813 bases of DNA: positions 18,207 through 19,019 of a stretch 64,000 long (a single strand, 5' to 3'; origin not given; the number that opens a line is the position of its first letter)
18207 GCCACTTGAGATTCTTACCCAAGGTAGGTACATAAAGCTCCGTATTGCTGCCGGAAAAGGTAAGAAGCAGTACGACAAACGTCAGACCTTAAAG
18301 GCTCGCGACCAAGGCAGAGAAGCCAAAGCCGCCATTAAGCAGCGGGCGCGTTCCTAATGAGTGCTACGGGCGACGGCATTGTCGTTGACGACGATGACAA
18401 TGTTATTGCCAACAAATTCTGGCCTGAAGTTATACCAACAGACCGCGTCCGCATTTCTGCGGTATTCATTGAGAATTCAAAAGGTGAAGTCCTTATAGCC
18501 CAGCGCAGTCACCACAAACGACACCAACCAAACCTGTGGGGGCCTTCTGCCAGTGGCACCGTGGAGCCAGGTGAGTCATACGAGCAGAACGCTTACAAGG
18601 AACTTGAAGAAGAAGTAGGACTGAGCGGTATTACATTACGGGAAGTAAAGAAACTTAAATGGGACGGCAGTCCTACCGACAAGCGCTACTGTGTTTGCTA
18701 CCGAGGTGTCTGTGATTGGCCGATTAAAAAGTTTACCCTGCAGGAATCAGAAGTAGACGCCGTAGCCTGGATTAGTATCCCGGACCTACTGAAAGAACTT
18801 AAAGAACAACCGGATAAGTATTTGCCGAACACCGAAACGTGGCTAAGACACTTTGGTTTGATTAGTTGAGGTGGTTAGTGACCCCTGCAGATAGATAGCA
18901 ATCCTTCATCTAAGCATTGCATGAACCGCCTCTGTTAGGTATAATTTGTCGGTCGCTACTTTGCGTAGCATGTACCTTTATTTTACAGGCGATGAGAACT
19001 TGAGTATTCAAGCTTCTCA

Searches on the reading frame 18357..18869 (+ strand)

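Call 10: search_protein_families(library=pfam, proteins=[window:18357-18869:+])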
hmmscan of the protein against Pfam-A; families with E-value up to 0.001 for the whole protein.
window:18357-18869:+ (170 aa): 1 family
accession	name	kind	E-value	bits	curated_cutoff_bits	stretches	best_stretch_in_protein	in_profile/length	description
PF00293.34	NUDIX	-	1.2e-20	74.3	21.1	1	31-157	4-132/134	NUDIX domain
